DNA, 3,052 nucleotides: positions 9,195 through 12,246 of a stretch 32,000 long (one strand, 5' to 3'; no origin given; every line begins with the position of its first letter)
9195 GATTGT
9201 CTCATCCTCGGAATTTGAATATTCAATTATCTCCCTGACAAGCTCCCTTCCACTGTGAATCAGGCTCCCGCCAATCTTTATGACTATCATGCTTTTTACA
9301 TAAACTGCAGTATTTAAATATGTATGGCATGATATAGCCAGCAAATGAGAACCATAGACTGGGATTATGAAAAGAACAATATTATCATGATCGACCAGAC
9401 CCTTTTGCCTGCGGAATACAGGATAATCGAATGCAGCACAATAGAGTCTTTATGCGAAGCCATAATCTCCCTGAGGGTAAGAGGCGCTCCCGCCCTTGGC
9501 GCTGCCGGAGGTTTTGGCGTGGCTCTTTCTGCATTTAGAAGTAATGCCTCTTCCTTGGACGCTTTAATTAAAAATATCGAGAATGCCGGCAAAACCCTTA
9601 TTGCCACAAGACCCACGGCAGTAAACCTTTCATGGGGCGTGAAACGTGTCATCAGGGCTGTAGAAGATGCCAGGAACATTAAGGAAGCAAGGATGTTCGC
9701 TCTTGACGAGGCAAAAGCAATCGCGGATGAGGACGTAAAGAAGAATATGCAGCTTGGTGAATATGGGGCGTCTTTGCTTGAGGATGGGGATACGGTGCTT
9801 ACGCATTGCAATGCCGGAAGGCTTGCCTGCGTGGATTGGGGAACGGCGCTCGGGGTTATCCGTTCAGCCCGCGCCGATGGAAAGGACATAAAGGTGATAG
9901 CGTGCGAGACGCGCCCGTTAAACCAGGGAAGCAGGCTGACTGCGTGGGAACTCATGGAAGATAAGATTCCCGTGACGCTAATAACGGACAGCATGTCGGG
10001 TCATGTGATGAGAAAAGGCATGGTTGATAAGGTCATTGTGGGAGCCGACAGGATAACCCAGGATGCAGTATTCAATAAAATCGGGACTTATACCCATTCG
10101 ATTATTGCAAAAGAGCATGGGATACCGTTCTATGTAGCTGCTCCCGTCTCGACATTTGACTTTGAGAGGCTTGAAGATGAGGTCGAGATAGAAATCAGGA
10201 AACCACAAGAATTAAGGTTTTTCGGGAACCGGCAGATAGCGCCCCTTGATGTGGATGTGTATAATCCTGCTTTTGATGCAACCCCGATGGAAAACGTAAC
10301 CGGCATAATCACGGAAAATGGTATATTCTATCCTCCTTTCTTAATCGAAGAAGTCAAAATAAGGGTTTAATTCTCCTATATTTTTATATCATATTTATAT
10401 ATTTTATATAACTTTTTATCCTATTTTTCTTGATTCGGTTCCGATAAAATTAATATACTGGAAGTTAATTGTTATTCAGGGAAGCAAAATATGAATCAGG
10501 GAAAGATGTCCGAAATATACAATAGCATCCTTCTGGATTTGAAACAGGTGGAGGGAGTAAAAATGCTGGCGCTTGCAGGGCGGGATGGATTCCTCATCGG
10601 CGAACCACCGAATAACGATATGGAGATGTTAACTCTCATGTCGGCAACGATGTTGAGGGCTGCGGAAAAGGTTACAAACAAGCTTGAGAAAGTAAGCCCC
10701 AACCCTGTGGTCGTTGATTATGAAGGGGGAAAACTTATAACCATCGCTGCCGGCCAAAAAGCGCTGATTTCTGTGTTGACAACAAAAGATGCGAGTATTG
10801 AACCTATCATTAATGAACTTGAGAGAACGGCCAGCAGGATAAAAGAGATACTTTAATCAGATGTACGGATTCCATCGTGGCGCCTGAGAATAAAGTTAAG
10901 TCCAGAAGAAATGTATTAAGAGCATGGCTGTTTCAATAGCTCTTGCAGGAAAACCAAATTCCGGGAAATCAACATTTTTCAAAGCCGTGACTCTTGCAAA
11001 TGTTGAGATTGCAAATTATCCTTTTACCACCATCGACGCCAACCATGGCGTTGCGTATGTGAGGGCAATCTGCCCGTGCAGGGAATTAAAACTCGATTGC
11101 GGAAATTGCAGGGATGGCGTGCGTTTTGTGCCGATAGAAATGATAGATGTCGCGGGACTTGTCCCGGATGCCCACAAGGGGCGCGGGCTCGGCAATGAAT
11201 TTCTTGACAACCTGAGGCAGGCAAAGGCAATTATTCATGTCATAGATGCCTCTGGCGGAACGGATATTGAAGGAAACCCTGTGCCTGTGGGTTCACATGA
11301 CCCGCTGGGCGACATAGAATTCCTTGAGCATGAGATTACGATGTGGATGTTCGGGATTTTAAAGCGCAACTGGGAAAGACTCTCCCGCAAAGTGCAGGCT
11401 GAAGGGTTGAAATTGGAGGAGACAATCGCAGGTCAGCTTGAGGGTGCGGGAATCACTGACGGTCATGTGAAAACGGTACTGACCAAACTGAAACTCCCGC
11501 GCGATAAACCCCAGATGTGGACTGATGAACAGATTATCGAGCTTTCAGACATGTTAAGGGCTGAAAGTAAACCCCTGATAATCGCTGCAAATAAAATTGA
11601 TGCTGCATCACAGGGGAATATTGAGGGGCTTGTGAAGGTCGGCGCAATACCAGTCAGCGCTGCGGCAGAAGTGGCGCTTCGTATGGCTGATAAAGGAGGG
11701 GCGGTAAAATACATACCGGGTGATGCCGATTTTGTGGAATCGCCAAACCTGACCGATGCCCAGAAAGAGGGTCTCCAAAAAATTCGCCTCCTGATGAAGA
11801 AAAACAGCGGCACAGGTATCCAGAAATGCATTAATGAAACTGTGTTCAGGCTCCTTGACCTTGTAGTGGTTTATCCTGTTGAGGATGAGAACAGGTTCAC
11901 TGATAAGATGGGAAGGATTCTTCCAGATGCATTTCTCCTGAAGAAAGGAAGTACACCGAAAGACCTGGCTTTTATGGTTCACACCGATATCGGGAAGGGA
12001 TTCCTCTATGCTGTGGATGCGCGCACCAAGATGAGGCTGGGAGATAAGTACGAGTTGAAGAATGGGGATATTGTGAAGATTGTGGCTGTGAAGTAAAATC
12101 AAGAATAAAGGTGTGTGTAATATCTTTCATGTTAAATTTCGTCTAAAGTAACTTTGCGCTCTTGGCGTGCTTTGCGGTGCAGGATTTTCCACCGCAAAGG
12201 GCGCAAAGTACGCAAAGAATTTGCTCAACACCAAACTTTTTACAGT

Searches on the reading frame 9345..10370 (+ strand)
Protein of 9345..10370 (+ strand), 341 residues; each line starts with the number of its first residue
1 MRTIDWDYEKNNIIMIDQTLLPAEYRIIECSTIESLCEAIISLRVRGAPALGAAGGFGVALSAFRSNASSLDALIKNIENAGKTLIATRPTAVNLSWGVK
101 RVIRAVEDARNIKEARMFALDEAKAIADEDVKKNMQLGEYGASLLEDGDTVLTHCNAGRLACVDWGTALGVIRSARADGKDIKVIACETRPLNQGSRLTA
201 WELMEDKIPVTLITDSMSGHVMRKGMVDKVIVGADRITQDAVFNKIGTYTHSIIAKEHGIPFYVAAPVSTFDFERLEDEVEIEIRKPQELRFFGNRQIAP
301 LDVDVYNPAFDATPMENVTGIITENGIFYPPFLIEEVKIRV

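Call 10: search_protein_families(library=pfam, proteins=[window:9345-10370:+])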
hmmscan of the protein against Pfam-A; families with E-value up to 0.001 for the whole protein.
window:9345-10370:+ (341 aa): 1 family
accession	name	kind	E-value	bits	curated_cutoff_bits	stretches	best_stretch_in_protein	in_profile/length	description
PF01008.23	IF-2B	-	7.7e-89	298.1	22.4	1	45-330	2-280/280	Initiation factor 2 subunit family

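Call 15: find_homologous_proteins(query=window:9345-10370:+, max_evalue=1e-60)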
Query window:9345-10370:+ (341 aa): 7982 proteins with E <= 1e-60 among 8000 candidates; the best 120 are listed.
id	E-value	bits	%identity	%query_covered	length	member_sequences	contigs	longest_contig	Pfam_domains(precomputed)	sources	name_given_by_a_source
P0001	3.0e-223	758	100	100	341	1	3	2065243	PF01008.24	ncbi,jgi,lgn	jgi:methylthioribose-1-phosphate isomerase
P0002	7.2e-221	750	98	100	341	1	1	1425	PF01008.24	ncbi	-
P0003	1.8e-220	749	98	100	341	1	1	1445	PF01008.24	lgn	-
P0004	3.1e-220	748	97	100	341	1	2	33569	PF01008.24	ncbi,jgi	jgi:methylthioribose-1-phosphate isomerase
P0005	1.6e-219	746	98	100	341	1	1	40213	PF01008.24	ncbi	ncbi:MAG: S-methyl-5-thioribose-1-phosphate isomerase [Candidatus Methanoperedens sp.]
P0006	3.4e-219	745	97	100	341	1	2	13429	PF01008.24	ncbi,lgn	-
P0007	1.1e-218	743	97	100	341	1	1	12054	PF01008.24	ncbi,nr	ncbi:MAG: S-methyl-5-thioribose-1-phosphate isomerase [Candidatus Methanoperedens sp.]|nr:S-methyl-5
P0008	1.2e-218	743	95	100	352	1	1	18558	PF01008.24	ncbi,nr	ncbi:MAG: S-methyl-5-thioribose-1-phosphate isomerase [Candidatus Methanoperedens sp.]|nr:S-methyl-5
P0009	4.9e-218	741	96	100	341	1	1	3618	PF01008.24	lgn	-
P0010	8.1e-218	740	97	100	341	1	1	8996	PF01008.24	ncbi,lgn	-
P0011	8.2e-218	740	96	100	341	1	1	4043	PF01008.24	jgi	jgi:methylthioribose-1-phosphate isomerase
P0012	1.7e-217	739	97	100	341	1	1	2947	PF01008.24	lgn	-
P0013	3.0e-217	738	96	100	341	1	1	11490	PF01008.24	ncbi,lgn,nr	ncbi:MAG: S-methyl-5-thioribose-1-phosphate isomerase [Candidatus Methanoperedens sp.]|nr:S-methyl-5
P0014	2.1e-216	736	96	100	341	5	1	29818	PF01008.24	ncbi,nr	ncbi:Putative methylthioribose-1-phosphate isomerase [uncultured archaeon]|nr:Putative methylthiorib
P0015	3.3e-216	735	96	100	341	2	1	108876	PF01008.24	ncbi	-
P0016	7.2e-216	734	96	100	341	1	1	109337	PF01008.24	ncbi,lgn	ncbi:MAG: S-methyl-5-thioribose-1-phosphate isomerase [Candidatus Methanoperedens sp.]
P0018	2.5e-214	729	94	100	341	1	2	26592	PF01008.24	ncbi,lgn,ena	-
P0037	5.8e-201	685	88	100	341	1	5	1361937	PF01008.24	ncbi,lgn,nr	ncbi:MAG: S-methyl-5-thioribose-1-phosphate isomerase [Candidatus Methanoperedens sp.]|nr:S-methyl-5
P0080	1.6e-196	670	85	100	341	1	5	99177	PF01008.24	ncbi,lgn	-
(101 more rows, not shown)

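Call 21: find_encoding_contigs(protein=P0005, flank=10000, max_places=2)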
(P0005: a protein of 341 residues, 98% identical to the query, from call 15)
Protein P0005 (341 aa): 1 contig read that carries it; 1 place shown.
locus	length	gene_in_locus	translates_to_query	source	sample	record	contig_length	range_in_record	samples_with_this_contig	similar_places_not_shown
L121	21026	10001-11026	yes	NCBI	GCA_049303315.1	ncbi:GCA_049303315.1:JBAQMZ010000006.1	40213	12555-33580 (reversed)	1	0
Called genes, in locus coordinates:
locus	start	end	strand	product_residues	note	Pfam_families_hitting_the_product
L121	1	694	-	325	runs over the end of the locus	PF00091:Tubulin, PF12327:FtsZ_C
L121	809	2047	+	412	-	PF02624:YcaO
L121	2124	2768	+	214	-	PF07812:TfuA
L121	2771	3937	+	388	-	PF01134:GIDA (weak), PF01266:DAO (weak), PF01494:FAD_binding_3, PF03486:HI0933_like (weak), PF05834:Lycopene_cycl (weak), PF07992:Pyr_redox_2, PF12831:FAD_oxidored, PF13450:NAD_binding_8 (weak)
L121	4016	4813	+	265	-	PF02665:Nitrate_red_gam (weak)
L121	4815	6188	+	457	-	PF12797:Fer4_2 (faint), PF00037:Fer4 (faint), PF12838:Fer4_7 (weak), PF13183:Fer4_8, PF13187:Fer4_9 (weak), PF13237:Fer4_10 (faint), PF13534:Fer4_17, PF02754:CCG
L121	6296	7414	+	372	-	-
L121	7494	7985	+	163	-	-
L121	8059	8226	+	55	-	PF09723:Zn_ribbon_8 (weak)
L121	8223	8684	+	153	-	-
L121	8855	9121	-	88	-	PF00736:EF1_GNE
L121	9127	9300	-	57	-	PF07282:Cas12f1-like_TNB (faint), PF07754:Ribosomal_aS21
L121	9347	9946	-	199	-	PF00696:AA_kinase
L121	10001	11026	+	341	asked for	PF01008:IF-2B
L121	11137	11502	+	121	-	PF08923:MAPKK1_Int, PF03259:Robl_LC7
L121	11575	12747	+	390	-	PF01926:MMR_HSR1, PF02421:FeoB_N, PF08438:YGR210-like_G4, PF02824:TGS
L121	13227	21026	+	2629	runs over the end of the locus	PF13620:CarboxypepD_reg, PF13715:CarbopepD_reg_2, PF22904:NOMO1-like_2nd (faint), PF13620:CarboxypepD_reg, PF13715:CarbopepD_reg_2, PF17210:SdrD_B (faint), PF02085:Cytochrom_CIII (faint), PF22113:Mtrc-MtrF_II-IV_dom, +2 more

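Call 22: find_encoding_contigs(protein=P0015, flank=10000, max_places=2)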
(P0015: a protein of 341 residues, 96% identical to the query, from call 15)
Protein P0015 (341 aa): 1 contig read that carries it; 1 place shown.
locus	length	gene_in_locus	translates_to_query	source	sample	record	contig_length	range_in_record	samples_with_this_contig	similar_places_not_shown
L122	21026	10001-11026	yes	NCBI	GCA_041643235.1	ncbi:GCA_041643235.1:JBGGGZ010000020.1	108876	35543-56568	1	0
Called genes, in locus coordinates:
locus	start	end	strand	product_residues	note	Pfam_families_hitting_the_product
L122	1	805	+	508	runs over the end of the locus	PF01676:Metalloenzyme, PF06415:iPGM_N, PF01663:Phosphodiest (weak)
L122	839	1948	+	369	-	PF27233:MJ0711_N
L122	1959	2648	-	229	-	PF00254:FKBP_C, PF22199:FKBP26_IF (weak)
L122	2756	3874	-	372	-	PF01207:Dus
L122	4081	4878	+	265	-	PF02665:Nitrate_red_gam (weak)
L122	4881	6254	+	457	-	PF12797:Fer4_2 (faint), PF00037:Fer4 (faint), PF12838:Fer4_7 (weak), PF13183:Fer4_8, PF13187:Fer4_9, PF13237:Fer4_10 (faint), PF13534:Fer4_17, PF02754:CCG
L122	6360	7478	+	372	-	-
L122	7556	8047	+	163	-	-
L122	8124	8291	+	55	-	PF09723:Zn_ribbon_8 (weak)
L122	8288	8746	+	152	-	-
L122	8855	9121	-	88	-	PF00736:EF1_GNE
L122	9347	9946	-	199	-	PF00696:AA_kinase (weak)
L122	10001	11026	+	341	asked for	PF01008:IF-2B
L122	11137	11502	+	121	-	PF03259:Robl_LC7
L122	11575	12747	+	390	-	PF01926:MMR_HSR1, PF02421:FeoB_N, PF08438:YGR210-like_G4, PF02824:TGS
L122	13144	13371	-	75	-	-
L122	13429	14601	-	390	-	PF13610:DDE_Tnp_IS240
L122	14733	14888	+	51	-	PF09853:DUF2080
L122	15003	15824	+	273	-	PF01170:UPF0020 (faint), PF08241:Methyltransf_11 (faint), PF13649:Methyltransf_25 (faint), PF13847:Methyltransf_31 (faint), PF01555:N6_N4_Mtase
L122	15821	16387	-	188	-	-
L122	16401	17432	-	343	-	-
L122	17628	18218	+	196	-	PF02163:Peptidase_M50 (weak)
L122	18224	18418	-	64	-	PF00301:Rubredoxin, PF21349:RUBY_RBDX (faint)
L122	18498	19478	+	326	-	PF00296:Bac_luciferase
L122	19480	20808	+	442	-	PF13534:Fer4_17 (faint), PF13183:Fer4_8 (weak), PF13187:Fer4_9 (weak), PF04422:FrhB_FdhB_N, PF04432:FrhB_FdhB_C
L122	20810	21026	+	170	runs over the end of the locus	PF01467:CTP_transf_like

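Call 23: find_encoding_contigs(protein=P0037, flank=10000, max_places=2)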
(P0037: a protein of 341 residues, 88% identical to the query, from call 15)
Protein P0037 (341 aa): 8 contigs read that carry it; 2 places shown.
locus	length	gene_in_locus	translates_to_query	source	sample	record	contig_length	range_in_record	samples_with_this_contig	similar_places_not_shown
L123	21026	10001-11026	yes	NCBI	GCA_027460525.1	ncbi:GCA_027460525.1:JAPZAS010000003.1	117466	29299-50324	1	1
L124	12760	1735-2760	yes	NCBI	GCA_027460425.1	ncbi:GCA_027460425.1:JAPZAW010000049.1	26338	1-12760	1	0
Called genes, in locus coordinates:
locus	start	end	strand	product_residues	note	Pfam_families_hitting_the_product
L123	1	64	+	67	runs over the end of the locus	-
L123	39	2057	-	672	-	PF00133:tRNA-synt_1, PF01406:tRNA-synt_1e, PF01921:tRNA-synt_1f (faint), PF09334:tRNA-synt_1g, PF08264:Anticodon_1, PF19303:Anticodon_3, PF01588:tRNA_bind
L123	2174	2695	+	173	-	PF01135:PCMT, PF06325:PrmA, PF03602:Cons_hypoth95 (weak), PF05175:MTS (weak), PF12847:Methyltransf_18 (weak), PF02390:Methyltransf_4 (weak), PF13847:Methyltransf_31, PF13649:Methyltransf_25, +1 more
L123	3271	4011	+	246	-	PF04055:Radical_SAM (faint), PF00590:TP_methylase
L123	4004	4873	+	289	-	PF11760:CbiG_N, PF01890:CbiG_C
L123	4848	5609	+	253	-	PF00590:TP_methylase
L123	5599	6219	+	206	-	PF02570:CbiC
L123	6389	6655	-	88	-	PF00736:EF1_GNE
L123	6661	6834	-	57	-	PF07754:Ribosomal_aS21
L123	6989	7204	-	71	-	-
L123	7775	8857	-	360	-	PF13473:Cupredoxin_1, PF00127:Copper-bind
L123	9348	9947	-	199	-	PF00696:AA_kinase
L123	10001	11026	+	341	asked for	PF01008:IF-2B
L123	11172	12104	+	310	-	PF06050:HGD-D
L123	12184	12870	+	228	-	PF01869:BcrAD_BadFG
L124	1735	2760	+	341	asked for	PF01008:IF-2B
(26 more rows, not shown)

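Call 24: find_encoding_contigs(protein=P0080, flank=10000, max_places=2)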
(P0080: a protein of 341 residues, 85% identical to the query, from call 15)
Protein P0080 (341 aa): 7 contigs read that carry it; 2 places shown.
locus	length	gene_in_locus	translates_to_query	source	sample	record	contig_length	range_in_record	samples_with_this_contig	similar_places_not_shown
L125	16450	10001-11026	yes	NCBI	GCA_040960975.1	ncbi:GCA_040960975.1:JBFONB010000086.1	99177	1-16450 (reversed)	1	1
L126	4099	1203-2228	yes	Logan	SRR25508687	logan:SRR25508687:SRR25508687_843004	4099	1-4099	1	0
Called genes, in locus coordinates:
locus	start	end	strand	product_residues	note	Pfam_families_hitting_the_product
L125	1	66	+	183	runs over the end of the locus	PF01991:vATP-synt_E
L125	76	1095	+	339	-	PF01992:vATP-synt_AC39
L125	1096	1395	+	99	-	PF01990:ATP-synt_F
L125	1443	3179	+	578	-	PF02874:ATP-synt_ab_N, PF16886:ATP-synt_ab_Xtn, PF00006:ATP-synt_ab, PF22919:ATP-synt_VA_C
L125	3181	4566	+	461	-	PF02874:ATP-synt_ab_N, PF00006:ATP-synt_ab, PF22919:ATP-synt_VA_C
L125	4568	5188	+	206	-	PF01813:ATP-synt_D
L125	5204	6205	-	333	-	PF10633:NPCBM_assoc (faint)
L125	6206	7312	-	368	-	PF12679:ABC2_membrane_2, PF12698:ABC2_membrane_3, PF01061:ABC2_membrane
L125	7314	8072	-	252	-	PF00005:ABC_tran, PF13304:AAA_21 (weak)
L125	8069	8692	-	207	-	PF00440:TetR_N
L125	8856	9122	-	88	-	PF00736:EF1_GNE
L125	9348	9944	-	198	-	PF00696:AA_kinase (weak)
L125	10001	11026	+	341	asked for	PF01008:IF-2B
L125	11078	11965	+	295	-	PF05569:Peptidase_M56 (weak), PF01435:Peptidase_M48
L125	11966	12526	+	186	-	PF22742:PspAB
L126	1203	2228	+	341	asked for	PF01008:IF-2B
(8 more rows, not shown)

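Call 33: find_encoding_contigs(protein=P0004, flank=10000, max_places=2)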
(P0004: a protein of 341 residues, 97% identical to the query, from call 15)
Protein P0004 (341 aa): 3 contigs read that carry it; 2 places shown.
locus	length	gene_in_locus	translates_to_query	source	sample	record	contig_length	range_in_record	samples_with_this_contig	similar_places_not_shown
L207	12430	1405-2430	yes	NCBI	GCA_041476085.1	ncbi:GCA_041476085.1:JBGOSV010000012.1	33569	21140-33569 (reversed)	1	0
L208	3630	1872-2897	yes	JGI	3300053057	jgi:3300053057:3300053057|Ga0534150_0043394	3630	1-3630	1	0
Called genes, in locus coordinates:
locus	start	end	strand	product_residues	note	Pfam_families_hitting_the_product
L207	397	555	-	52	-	-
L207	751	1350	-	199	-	PF00696:AA_kinase (weak)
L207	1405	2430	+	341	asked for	PF01008:IF-2B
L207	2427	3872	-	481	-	PF13231:PMT_2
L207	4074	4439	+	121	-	PF03259:Robl_LC7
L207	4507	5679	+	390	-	PF01926:MMR_HSR1, PF02421:FeoB_N, PF08438:YGR210-like_G4, PF02824:TGS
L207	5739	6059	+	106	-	-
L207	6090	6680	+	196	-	PF02163:Peptidase_M50 (weak)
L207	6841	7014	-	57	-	PF00301:Rubredoxin, PF21349:RUBY_RBDX (faint)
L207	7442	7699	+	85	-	-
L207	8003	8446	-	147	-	PF01797:Y1_Tnp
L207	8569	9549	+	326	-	PF00296:Bac_luciferase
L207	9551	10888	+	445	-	PF13534:Fer4_17 (faint), PF13183:Fer4_8 (weak), PF13187:Fer4_9, PF04422:FrhB_FdhB_N, PF04432:FrhB_FdhB_C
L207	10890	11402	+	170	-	PF01467:CTP_transf_like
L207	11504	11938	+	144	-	PF07366:SnoaL, PF12680:SnoaL_2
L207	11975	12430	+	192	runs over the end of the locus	PF04264:YceI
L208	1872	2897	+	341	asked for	PF01008:IF-2B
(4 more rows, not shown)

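Call 34: find_encoding_contigs(protein=P0016, flank=10000, max_places=2)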
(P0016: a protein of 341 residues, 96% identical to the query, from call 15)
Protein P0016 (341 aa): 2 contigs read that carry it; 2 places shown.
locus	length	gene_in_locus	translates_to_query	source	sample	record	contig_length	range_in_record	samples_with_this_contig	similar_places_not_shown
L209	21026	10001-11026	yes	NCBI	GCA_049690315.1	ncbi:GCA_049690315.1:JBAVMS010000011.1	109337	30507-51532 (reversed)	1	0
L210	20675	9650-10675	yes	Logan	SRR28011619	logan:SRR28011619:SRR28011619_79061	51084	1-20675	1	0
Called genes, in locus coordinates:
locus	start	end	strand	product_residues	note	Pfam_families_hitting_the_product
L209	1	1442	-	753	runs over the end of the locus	PF02359:CDC48_N, PF02933:CDC48_2, PF05496:RuvB_N (weak), PF13191:AAA_16, PF00004:AAA, PF17862:AAA_lid_3, PF00004:AAA, PF17862:AAA_lid_3, +25 more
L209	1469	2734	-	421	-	PF00709:Adenylsucc_synt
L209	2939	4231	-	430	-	PF13173:AAA_14, PF13635:DUF4143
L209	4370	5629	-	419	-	PF01142:TruD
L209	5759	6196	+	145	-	PF13302:Acetyltransf_3 (weak), PF13527:Acetyltransf_9 (faint), PF00583:Acetyltransf_1, PF13673:Acetyltransf_10, PF13420:Acetyltransf_4 (weak), PF13508:Acetyltransf_7, PF08445:FR47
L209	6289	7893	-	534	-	PF00118:Cpn60_TCP1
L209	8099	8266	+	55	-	PF09723:Zn_ribbon_8 (weak)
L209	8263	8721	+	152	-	-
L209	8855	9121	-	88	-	PF00736:EF1_GNE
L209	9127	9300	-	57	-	PF07282:Cas12f1-like_TNB (faint), PF07754:Ribosomal_aS21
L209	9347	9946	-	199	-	PF00696:AA_kinase (weak)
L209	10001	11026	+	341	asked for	PF01008:IF-2B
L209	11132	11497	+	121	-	PF03259:Robl_LC7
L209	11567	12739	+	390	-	PF01926:MMR_HSR1, PF02421:FeoB_N, PF08438:YGR210-like_G4, PF02824:TGS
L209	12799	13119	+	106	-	-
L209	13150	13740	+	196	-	PF02163:Peptidase_M50 (weak)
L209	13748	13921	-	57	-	PF00301:Rubredoxin, PF21349:RUBY_RBDX (faint)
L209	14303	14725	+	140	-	-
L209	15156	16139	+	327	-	PF00296:Bac_luciferase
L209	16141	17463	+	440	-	PF13534:Fer4_17 (faint), PF12838:Fer4_7 (faint), PF13183:Fer4_8 (weak), PF13187:Fer4_9, PF04422:FrhB_FdhB_N, PF04432:FrhB_FdhB_C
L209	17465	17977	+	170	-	PF01467:CTP_transf_like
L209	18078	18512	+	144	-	PF07366:SnoaL, PF12680:SnoaL_2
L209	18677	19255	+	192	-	PF13367:PrsW-protease (weak)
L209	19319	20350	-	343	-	PF01757:Acyl_transf_3, PF07786:HGSNAT_cat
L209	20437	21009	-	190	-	PF01872:RibD_C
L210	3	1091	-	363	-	?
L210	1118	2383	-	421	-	PF00709:Adenylsucc_synt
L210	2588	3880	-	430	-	PF13173:AAA_14, PF13635:DUF4143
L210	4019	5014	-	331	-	PF01142:TruD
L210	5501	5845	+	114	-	PF00583:Acetyltransf_1, PF13302:Acetyltransf_3 (weak), PF13420:Acetyltransf_4 (weak), PF13673:Acetyltransf_10, PF13508:Acetyltransf_7, PF08445:FR47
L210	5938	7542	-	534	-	PF00118:Cpn60_TCP1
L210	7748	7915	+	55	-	PF09723:Zn_ribbon_8 (weak)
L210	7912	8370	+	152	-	-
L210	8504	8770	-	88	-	PF00736:EF1_GNE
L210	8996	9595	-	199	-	PF00696:AA_kinase (weak)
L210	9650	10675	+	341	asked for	PF01008:IF-2B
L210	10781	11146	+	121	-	PF03259:Robl_LC7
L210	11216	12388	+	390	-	PF01926:MMR_HSR1, PF02421:FeoB_N, PF08438:YGR210-like_G4, PF02824:TGS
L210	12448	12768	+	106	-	-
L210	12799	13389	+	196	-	PF02163:Peptidase_M50 (weak)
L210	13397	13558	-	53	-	PF00301:Rubredoxin, PF21349:RUBY_RBDX (faint)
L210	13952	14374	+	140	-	-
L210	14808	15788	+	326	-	PF00296:Bac_luciferase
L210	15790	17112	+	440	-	PF13534:Fer4_17 (faint), PF12838:Fer4_7 (faint), PF13183:Fer4_8 (weak), PF13187:Fer4_9, PF04422:FrhB_FdhB_N, PF04432:FrhB_FdhB_C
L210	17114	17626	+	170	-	PF01467:CTP_transf_like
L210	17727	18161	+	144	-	PF07366:SnoaL, PF12680:SnoaL_2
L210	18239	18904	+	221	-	PF13367:PrsW-protease (weak)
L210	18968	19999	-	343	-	PF01757:Acyl_transf_3, PF07786:HGSNAT_cat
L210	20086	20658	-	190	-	PF01872:RibD_C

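Call 35: find_encoding_contigs(protein=P0018, flank=10000, max_places=2)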
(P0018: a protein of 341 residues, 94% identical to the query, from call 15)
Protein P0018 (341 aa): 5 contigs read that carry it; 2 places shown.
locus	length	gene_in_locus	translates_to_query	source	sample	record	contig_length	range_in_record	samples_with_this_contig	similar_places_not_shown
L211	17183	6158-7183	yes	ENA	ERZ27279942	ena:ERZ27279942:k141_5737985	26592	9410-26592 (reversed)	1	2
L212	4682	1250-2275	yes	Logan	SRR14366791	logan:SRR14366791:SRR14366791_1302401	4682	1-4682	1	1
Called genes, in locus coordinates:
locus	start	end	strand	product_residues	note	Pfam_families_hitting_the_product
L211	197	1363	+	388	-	PF00890:FAD_binding_2 (weak), PF01134:GIDA (weak), PF01266:DAO (faint), PF01494:FAD_binding_3, PF03486:HI0933_like (weak), PF05834:Lycopene_cycl (weak), PF07992:Pyr_redox_2 (weak), PF12831:FAD_oxidored, +1 more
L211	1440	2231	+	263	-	-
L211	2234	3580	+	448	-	PF00037:Fer4 (faint), PF12797:Fer4_2 (faint), PF12838:Fer4_7 (weak), PF13183:Fer4_8, PF13187:Fer4_9, PF13484:Fer4_16 (weak), PF13534:Fer4_17, PF02754:CCG, +1 more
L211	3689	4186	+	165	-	-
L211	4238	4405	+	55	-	PF09723:Zn_ribbon_8 (weak)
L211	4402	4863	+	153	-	-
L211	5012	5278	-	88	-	PF00736:EF1_GNE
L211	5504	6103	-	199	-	PF00696:AA_kinase (weak)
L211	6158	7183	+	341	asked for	PF01008:IF-2B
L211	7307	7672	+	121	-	PF03259:Robl_LC7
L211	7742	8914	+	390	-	PF01926:MMR_HSR1, PF02421:FeoB_N, PF08438:YGR210-like_G4, PF02824:TGS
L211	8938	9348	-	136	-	PF10130:PIN_2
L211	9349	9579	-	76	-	PF26688:RHH_12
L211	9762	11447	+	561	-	-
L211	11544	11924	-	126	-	PF01850:PIN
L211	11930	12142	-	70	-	-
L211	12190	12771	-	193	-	PF00117:GATase, PF07722:Peptidase_C26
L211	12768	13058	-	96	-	-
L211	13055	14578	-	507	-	PF04715:, PF00425:Chorismate_bind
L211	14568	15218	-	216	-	PF00697:PRAI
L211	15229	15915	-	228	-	-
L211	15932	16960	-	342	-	PF02885:Glycos_trans_3N, PF00591:Glycos_transf_3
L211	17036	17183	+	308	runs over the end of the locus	-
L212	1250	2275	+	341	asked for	PF01008:IF-2B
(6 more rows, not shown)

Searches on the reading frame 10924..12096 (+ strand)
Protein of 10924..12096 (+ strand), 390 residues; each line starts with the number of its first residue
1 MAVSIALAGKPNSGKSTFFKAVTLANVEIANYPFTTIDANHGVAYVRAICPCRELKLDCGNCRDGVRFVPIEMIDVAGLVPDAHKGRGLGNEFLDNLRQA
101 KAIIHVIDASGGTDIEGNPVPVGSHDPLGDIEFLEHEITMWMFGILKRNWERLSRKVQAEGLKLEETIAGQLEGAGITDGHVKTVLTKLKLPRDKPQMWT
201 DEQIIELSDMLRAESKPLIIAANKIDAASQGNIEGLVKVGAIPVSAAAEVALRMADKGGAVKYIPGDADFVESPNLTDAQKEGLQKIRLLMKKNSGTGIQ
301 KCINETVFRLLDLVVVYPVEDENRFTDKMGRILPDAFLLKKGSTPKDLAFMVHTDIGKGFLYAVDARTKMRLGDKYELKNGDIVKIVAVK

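Call 10: search_protein_families(library=pfam, proteins=[window:10924-12096:+])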
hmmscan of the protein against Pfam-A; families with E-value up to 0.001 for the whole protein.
window:10924-12096:+ (390 aa): 4 families
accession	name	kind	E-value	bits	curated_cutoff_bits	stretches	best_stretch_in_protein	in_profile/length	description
PF08438.16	YGR210-like_G4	-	1.8e-29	102.8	24.7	1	221-321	1-108/108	Obg-like GTPase YGR210-like, G4 motif-containing domain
PF01926.29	MMR_HSR1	-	9.2e-19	68.1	21.9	1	5-111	2-87/113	50S ribosome-binding GTPase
PF02824.27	TGS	-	4.6e-13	49.4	22.2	1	332-387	4-59/60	TGS domain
PF02421.24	FeoB_N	-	1.4e-09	38.1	27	1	4-44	2-42/156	Ferrous iron transport protein B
